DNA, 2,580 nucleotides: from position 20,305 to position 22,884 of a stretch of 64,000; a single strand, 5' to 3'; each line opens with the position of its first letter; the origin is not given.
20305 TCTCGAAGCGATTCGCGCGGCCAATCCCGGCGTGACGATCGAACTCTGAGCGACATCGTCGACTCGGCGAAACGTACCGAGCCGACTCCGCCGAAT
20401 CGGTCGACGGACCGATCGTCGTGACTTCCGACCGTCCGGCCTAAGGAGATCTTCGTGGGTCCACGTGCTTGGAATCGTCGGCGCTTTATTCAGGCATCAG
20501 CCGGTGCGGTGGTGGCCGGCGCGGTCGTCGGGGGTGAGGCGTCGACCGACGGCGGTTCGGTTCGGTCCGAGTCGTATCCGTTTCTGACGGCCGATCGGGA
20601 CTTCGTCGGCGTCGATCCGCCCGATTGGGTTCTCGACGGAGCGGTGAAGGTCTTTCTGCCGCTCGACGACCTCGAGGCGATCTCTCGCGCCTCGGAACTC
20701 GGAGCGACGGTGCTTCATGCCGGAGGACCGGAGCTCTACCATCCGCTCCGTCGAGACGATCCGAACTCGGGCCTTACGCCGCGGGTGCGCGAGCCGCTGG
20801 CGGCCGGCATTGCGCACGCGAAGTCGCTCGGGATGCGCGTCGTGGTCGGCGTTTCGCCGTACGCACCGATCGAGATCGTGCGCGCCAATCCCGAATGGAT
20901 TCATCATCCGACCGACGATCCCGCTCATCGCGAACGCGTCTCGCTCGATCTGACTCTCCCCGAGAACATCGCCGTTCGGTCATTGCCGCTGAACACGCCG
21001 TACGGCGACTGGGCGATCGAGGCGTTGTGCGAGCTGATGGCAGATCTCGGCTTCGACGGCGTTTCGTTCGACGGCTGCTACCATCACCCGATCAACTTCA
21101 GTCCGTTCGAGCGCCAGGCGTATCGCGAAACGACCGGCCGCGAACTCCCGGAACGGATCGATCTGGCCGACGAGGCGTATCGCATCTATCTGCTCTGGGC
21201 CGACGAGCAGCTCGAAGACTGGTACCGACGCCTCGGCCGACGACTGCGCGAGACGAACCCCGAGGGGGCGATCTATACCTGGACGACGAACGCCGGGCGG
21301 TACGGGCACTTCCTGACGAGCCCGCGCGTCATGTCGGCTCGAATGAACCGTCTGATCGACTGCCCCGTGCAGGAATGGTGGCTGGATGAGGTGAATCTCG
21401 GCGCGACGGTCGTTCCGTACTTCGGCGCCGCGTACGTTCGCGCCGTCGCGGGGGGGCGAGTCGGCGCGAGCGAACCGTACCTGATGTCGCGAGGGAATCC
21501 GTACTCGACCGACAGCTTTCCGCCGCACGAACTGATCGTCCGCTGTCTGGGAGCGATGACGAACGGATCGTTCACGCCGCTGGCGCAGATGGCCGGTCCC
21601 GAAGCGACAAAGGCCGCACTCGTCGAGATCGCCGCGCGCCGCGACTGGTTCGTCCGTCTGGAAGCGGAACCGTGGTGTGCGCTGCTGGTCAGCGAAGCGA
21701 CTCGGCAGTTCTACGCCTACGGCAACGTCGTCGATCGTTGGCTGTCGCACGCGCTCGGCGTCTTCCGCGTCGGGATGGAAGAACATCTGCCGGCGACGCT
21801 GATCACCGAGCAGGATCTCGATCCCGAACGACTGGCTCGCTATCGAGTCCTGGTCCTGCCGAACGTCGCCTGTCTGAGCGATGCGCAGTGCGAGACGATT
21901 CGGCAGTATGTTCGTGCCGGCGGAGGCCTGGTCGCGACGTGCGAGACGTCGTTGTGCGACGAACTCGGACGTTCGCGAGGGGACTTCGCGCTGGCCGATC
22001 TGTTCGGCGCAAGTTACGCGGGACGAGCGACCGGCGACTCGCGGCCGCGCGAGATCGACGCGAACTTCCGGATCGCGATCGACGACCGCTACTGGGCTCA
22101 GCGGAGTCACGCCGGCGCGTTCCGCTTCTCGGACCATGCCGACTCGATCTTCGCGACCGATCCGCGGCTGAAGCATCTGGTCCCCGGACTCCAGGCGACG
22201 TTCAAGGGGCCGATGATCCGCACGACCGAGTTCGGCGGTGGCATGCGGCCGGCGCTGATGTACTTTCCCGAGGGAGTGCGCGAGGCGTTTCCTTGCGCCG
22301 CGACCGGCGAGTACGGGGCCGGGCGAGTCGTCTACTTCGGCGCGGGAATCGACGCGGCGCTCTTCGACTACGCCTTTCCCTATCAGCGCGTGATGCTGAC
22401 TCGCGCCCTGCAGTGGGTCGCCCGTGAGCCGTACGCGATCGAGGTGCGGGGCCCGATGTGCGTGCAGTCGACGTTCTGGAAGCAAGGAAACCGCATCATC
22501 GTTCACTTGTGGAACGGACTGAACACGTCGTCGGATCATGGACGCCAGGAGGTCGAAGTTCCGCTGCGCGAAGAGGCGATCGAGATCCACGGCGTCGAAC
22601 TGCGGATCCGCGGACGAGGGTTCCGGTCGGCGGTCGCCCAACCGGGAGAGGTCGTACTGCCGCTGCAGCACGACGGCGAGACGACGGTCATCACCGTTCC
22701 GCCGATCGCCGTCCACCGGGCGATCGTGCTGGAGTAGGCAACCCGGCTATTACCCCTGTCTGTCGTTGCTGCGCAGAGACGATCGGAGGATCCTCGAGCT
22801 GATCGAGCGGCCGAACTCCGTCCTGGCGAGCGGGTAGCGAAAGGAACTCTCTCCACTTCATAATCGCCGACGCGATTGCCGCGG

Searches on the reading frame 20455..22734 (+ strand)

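Call 72: search_protein_families(library=pfam, proteins=[window:20455-22734:+], max_evalue=0.001)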
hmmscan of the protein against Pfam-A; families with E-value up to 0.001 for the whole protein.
window:20455-22734:+ (760 aa): 2 families
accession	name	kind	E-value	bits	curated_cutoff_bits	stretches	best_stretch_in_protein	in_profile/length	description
PF06283.17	ThuA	-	1.7e-10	41.9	33.4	1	450-655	36-209/209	Trehalose utilisation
PF08532.16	Glyco_hydro_42M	-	4.1e-07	30.2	25.8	1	458-507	53-102/207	Beta-galactosidase trimerisation domain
